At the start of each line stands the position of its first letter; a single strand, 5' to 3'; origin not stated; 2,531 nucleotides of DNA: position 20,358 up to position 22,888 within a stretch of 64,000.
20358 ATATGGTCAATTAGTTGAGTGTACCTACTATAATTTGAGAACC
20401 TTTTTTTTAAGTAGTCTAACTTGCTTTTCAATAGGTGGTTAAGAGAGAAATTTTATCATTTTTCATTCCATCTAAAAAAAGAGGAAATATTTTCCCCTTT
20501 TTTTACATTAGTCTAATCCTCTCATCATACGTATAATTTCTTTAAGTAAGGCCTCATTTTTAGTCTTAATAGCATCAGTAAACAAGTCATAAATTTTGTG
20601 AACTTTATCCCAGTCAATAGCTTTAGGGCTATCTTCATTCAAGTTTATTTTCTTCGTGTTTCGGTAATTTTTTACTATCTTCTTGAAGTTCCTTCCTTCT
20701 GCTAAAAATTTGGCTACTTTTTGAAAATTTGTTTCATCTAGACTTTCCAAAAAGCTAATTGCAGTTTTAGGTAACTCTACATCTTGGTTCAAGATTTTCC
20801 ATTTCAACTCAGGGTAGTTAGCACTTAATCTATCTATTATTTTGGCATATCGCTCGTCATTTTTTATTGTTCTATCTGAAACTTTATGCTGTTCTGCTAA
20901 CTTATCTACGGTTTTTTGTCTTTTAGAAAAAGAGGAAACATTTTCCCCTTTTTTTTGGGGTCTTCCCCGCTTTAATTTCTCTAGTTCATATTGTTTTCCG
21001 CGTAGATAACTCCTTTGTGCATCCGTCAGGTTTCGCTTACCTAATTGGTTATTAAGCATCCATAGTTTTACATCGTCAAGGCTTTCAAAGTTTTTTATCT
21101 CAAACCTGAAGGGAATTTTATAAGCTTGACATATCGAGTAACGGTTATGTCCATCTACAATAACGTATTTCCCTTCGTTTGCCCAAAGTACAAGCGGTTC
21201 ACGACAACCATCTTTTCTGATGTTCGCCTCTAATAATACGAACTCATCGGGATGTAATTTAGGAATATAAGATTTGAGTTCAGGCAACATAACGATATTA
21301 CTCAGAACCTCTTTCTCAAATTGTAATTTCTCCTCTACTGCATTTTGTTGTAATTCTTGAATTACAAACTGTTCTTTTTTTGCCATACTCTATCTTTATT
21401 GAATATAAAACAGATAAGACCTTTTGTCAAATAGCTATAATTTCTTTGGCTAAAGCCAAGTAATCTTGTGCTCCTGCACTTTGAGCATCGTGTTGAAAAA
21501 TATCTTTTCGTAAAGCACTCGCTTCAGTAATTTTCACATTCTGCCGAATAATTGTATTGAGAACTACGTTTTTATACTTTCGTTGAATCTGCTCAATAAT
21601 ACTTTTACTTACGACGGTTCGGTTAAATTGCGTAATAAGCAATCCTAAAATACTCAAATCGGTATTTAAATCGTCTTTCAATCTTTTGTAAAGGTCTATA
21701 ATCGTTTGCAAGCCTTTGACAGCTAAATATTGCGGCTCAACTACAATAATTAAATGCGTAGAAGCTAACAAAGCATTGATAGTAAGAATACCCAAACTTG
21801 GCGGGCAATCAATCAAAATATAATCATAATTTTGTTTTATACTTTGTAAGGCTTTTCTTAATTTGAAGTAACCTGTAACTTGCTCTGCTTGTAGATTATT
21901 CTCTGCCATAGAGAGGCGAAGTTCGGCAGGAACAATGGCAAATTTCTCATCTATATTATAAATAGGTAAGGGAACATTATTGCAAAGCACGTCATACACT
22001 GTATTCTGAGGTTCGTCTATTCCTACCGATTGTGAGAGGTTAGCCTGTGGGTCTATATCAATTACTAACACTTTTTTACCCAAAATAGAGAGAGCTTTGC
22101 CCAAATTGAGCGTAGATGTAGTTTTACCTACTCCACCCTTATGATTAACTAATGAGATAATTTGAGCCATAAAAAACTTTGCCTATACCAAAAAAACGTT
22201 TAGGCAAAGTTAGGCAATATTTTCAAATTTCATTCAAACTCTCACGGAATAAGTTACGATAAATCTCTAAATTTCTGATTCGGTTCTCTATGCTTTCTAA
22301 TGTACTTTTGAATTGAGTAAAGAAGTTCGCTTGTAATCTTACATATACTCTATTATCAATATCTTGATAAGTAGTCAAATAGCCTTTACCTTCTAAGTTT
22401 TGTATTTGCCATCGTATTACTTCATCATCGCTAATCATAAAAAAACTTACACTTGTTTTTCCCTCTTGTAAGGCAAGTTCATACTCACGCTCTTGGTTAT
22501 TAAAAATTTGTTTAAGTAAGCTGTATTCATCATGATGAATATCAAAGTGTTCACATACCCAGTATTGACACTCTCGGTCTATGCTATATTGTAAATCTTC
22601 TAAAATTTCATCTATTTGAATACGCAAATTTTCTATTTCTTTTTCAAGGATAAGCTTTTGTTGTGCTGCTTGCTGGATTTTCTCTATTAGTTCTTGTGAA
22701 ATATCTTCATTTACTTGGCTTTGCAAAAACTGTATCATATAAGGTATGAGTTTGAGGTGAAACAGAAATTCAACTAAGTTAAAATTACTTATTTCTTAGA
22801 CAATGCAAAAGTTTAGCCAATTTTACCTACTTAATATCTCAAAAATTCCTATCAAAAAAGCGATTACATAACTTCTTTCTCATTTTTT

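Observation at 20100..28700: Replicon-like module (hypothetical-ParA-ParB plus primase-helicase plus PAS sensor) embedded in chromosome without integrase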

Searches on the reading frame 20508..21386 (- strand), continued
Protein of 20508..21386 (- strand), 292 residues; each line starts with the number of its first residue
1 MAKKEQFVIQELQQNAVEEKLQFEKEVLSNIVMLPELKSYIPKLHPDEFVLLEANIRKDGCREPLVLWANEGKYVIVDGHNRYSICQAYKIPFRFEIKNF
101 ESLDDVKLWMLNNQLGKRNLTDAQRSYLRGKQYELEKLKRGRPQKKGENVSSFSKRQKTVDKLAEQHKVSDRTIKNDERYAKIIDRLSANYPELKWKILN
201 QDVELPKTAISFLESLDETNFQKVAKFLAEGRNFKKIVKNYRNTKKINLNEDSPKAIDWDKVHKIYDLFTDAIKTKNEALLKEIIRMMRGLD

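Call 112: search_dna_similar(query=window:20508-21386:-, collection=plasmids, mode=protein, max_rows=25)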
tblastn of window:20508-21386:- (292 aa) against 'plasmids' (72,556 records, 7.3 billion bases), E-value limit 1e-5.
Records with a match: 88; places in all: 99; records where one place covers at least 80% of the query: 2.
Best place of each record, by identity: <60% 88.
By first word of the organism name: Persicobacter 27; Fulvitalea 13; Chondrinema 12; Aureibacter 7; Runella 7; Spirosoma 6; Emticicia 4; Flammeovirga 4; Oscillatoria 1; Flammeovirgaceae 1; and 6 more.
By predicted mobility (MOB-suite, as given by PLSDB): non-mobilizable 85; conjugative 3.
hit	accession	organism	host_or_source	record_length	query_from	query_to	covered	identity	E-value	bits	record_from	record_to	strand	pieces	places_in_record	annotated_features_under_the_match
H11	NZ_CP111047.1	Chondrinema litorale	Seaweed,red alga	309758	1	291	100%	38.6%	1e-50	186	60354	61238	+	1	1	ParB N-terminal domain-containing protein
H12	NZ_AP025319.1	Fulvitalea axinellae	-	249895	1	243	83%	38.8%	1e-38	151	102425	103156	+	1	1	ParB N-terminal domain-containing protein | ParA family protein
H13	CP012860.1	Persicobacter sp. JZB09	cell culture,soil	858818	1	213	73%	43.7%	1e-43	166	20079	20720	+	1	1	record has no annotation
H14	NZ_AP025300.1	Persicobacter psychrovividus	-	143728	1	222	76%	40.7%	1e-39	154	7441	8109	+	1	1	ParB N-terminal domain-containing protein | ParA family protein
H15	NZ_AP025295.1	Persicobacter psychrovividus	-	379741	1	230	79%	39.2%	6e-44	166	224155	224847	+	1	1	ParB N-terminal domain-containing protein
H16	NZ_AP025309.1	Aureibacter tunicatorum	-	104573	1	226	77%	39.8%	7e-39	152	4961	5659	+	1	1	ParB/Srx family N-terminal domain-containing protein | ParA family protein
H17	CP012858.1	Persicobacter sp. JZB09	cell culture,soil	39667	1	230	79%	38.5%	2e-36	145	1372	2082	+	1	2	record has no annotation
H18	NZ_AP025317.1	Fulvitalea axinellae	-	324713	14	213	68%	43.8%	1e-43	166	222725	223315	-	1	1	ParB N-terminal domain-containing protein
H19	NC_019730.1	Oscillatoria nigro-viridis PCC 7112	-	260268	35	235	69%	43.6%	5e-42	161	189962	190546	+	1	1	hypothetical protein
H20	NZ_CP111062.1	Chondrinema litorale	Seaweed,red alga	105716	1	216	74%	39.8%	2e-37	147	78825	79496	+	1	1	ParB N-terminal domain-containing protein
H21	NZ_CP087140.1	Spirosoma sp. KNUC1025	Brassica napus,single cell,rhizosphere ...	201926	1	217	74%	38.9%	3e-43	164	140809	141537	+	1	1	hypothetical protein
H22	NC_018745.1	Emticicia oligotrophica DSM 17448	warm spring water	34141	1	199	68%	41.9%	4e-41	158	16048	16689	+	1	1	hypothetical protein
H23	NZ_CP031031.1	Runella sp. SP2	whole organism,freshwater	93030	1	213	73%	37.8%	2e-34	139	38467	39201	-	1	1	hypothetical protein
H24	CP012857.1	Persicobacter sp. JZB09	cell culture,soil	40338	33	230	68%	40.3%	4e-34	138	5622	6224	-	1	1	record has no annotation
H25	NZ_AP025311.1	Aureibacter tunicatorum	-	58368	35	210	60%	45.0%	1e-38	151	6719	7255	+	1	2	ParB N-terminal domain-containing protein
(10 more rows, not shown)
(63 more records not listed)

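Call 113: get_annotated_region(hit=H11, flank=8000)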
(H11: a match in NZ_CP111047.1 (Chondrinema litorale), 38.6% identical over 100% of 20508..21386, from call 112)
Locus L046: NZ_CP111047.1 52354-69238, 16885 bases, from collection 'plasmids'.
description: Chondrinema litorale strain WSW3-B12 plasmid unnamed5, complete sequence
organism: Chondrinema litorale (NCBI taxid 2994555)
taxonomy: Bacteria; Bacteroidota; Cytophagia; Cytophagales; Flammeovirgaceae; Chondrinema; Chondrinema litorale
host: -; source: Seaweed,red alga; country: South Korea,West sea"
typing (MOB-suite, as given by PLSDB): non-mobilizable
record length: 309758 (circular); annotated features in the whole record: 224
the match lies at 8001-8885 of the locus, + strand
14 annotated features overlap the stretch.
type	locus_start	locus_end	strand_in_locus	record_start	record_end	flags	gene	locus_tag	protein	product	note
CDS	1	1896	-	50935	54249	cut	-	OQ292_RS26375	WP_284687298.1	SusC/RagA family TonB-linked outer membrane protein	GO:0071702 - organic substance transport [Evidence IEA]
CDS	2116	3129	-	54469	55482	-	-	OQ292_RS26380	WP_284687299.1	FecR family protein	-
CDS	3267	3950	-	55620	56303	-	-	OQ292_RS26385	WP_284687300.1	sigma-70 family RNA polymerase sigma factor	GO:0006352 - DNA-templated transcription initiation [Evidence IEA]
CDS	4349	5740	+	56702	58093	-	-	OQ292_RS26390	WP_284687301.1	hypothetical protein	-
CDS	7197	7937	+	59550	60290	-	-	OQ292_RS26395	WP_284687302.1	ParA family protein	-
CDS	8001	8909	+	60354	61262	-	-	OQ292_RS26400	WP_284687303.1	ParB N-terminal domain-containing protein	-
CDS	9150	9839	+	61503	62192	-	-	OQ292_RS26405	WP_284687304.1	antA/AntB antirepressor family protein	-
CDS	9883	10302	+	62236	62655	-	-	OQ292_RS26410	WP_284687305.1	hypothetical protein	-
CDS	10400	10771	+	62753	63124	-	-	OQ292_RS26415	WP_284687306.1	BlaI/MecI/CopY family transcriptional regulator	GO:0045892 - negative regulation of DNA-templated transcription [Evidence IEA]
CDS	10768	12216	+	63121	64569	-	-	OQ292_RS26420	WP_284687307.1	M56 family metallopeptidase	-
CDS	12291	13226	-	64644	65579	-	-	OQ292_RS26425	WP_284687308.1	nuclear transport factor 2 family protein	-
CDS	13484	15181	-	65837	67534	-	-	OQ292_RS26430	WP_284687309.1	GAF domain-containing protein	-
CDS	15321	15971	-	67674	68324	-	-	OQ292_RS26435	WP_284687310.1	hypothetical protein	-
CDS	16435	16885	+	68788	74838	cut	-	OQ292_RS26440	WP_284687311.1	carboxypeptidase-like regulatory domain-containing protein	-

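Call 114: get_annotated_region(hit=H14, flank=8000)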
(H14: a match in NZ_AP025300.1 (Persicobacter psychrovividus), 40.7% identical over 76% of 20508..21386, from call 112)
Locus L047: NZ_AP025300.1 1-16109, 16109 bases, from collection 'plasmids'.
description: Persicobacter psychrovividus strain NBRC 101262 plasmid pPP8, complete sequence
organism: Persicobacter psychrovividus (NCBI taxid 387638)
taxonomy: Bacteria; Bacteroidota; Cytophagia; Cytophagales; Persicobacteraceae; Persicobacter; Persicobacter psychrovividus
host: -; source: -; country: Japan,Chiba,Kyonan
typing (MOB-suite, as given by PLSDB): non-mobilizable
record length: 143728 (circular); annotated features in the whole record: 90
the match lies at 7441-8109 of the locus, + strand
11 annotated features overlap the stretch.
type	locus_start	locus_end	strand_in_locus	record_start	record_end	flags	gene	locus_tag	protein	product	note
CDS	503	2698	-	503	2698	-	-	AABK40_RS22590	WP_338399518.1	glycoside hydrolase family 3 N-terminal domain-containing protein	GO:0005975 - carbohydrate metabolic process [Evidence IEA]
CDS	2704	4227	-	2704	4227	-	-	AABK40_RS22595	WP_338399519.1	alpha-L-fucosidase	-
CDS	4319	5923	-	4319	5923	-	-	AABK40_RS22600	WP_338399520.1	sulfatase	-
CDS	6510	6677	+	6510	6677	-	-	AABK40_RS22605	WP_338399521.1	hypothetical protein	-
CDS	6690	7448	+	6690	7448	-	-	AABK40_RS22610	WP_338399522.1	ParA family protein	-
CDS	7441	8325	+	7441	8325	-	-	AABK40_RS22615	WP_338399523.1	ParB N-terminal domain-containing protein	-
CDS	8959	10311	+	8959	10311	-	-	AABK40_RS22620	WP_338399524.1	replication initiation protein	GO:0006270 - DNA replication initiation [Evidence IEA]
CDS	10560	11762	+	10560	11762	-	-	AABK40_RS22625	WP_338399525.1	AAA family ATPase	-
CDS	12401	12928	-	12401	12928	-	-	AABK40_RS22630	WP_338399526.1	hypothetical protein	-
CDS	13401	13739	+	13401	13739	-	mobC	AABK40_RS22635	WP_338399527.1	plasmid mobilization relaxosome protein MobC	-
CDS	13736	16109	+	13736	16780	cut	-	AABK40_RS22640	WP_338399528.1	relaxase/mobilization nuclease domain-containing protein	-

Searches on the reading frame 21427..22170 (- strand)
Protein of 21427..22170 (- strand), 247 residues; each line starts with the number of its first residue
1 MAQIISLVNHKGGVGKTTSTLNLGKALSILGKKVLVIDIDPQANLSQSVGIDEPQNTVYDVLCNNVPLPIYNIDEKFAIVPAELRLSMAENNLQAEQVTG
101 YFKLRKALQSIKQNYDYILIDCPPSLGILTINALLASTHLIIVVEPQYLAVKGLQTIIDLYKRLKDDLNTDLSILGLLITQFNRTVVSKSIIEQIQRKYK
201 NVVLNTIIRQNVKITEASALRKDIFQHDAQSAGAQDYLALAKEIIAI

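Call 5: search_protein_families(library=pfam, proteins=[window:21427-22170:-], max_evalue=0.01)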
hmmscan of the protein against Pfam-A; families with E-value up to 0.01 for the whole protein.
window:21427-22170:- (247 aa): 8 families
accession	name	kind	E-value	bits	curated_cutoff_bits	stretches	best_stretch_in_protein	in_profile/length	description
PF13614.12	AAA_31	-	1e-50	172.6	27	1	3-174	2-177/177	AAA domain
PF01656.29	CbiA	-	2.4e-23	82.9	25.4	1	5-219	1-120/125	CobQ/CobB/MinD/ParA nucleotide binding domain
PF06564.18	CBP_BcsQ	-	5.6e-16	59.2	21.3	1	4-242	3-231/234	Cellulose biosynthesis protein BcsQ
PF10609.15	ParA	-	1.4e-13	51.3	27.1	1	3-244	4-245/246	NUBPL iron-transfer P-loop NTPase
PF00142.24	Fer4_NifH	-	4.1e-10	40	25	1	9-62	6-59/271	4Fe-4S iron sulfur cluster binding proteins, NifH/frxC family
PF02374.21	ArsA_ATPase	-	4.5e-10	39.7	24.3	1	7-88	5-82/305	Anion-transporting ATPase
PF09140.17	MipZ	-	3.5e-09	36.8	20.7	1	4-130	2-115/262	ATPase MipZ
PF07015.17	VirC1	-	0.00041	20.2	24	0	3-47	2-46/231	VirC1 protein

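Call 6: search_protein_families(library=ncbifam, proteins=[window:21427-22170:-], max_evalue=0.01)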
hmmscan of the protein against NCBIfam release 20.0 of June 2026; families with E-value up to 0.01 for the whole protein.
window:21427-22170:- (247 aa): 28 families (the best 25 are shown)
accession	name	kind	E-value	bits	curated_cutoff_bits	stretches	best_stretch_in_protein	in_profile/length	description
TIGR03453.1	partition_RepA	equivalog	5e-35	121.1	348.45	1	3-232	105-358/387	plasmid partitioning protein RepA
TIGR01969.1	minD_arch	subfamily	2.6e-32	112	201.75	1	4-246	2-232/251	cell division ATPase MinD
NF041546.1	ParA_partition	equivalog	1.1e-29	103.5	180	2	102-243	64-203/203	ParA family partition ATPase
NF041283.1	PrgP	equivalog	2.9e-24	85.9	400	1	1-214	1-228/297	ParA superfamily DNA segregation protein PrgP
NF010443.0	PRK13869.1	subfamily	1.3e-21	76.9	446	1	3-158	122-295/405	plasmid-partitioning protein RepA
TIGR03371.1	cellulose_yhjQ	equivalog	3e-21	76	157.85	1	3-242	2-239/246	cellulose biosynthesis protein BcsQ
TIGR01968.1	minD_bact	equivalog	3.4e-20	72.5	212.9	1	3-244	2-236/261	septum site-determining protein MinD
NF010259.0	PRK13705.1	equivalog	1.2e-15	57.4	725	1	3-227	107-351/388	plasmid-partitioning protein SopA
TIGR01287.1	nifH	equivalog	1.2e-12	47.7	394.35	2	10-65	7-62/275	nitrogenase iron protein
NF041136.1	MrpORP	equivalog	3.4e-12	46.3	450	1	4-165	7-167/365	iron-sulfur cluster carrier protein MrpORP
NF009701.0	PRK13230.1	subfamily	1.1e-10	41.1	350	1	8-65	6-63/291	nitrogenase reductase-like protein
NF047398.1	AAA_KGGVGR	domain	2.6e-10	40.9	90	1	3-123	3-150/190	KGGVGR-motif variant AAA ATPase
NF008079.0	PRK10818.1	equivalog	1.3e-09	37.8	508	1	1-192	1-193/270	septum site-determining protein MinD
TIGR00345.1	GET3_arsA_TRC40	subfamily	1.9e-09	37.5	135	1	8-50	2-44/299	TRC40/GET3/ArsA family transport-energizing ATPase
NF033200.1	F430_CfbC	exception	2.5e-09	36.9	402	1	10-65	7-62/260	Ni-sirohydrochlorin a,c-diamide reductive cyclase ATP-dependent reductase subunit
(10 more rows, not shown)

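Call 49: search_protein_families(library=phrogs, proteins=[window:21427-22170:-], max_evalue=0.01)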
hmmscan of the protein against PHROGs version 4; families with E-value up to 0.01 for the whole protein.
window:21427-22170:- (247 aa): 1 family
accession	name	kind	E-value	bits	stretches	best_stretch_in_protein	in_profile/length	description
phrog_164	-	DNA, RNA and nucleotide metabolism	3.7e-60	205.4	1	1-246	223-471/500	ParA-like partition protein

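Call 50: search_protein_families(library=padloc, proteins=[window:21427-22170:-], max_evalue=0.01)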
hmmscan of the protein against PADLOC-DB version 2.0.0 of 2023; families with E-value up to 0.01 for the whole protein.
window:21427-22170:- (247 aa): 2 families
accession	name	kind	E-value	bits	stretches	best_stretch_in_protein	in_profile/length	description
PDLC04559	PDC-M28B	-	2.7e-06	24.7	1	8-40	134-166/438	-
PDLC04560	PDC-M28B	-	0.00084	16.8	1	5-42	17-54/327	-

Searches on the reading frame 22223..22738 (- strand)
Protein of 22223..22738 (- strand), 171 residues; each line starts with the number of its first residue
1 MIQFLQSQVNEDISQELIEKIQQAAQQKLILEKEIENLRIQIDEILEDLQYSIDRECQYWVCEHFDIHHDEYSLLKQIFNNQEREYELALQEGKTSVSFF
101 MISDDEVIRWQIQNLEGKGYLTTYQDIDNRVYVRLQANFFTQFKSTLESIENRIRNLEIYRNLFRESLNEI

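Call 5: search_protein_families(library=pfam, proteins=[window:22223-22738:-], max_evalue=0.01)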
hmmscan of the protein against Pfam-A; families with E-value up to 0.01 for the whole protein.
window:22223-22738:- (171 aa): 0 families

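Call 6: search_protein_families(library=ncbifam, proteins=[window:22223-22738:-], max_evalue=0.01)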
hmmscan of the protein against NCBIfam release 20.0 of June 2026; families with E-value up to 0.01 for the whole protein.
window:22223-22738:- (171 aa): 0 families

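Call 49: search_protein_families(library=phrogs, proteins=[window:22223-22738:-], max_evalue=0.01)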
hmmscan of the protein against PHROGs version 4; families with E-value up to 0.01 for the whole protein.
window:22223-22738:- (171 aa): 0 families

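Call 50: search_protein_families(library=padloc, proteins=[window:22223-22738:-], max_evalue=0.01)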
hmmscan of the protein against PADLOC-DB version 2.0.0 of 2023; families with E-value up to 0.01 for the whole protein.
window:22223-22738:- (171 aa): 0 families

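Call 59: search_protein_families(library=pfam, proteins=[window:22223-22738:-], max_evalue=0.1)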
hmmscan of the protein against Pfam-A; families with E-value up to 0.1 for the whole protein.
window:22223-22738:- (171 aa): 1 family
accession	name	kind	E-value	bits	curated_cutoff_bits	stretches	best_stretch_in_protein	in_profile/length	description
PF12860.13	PAS_7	-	0.016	15.8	27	1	93-131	73-111/115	PAS fold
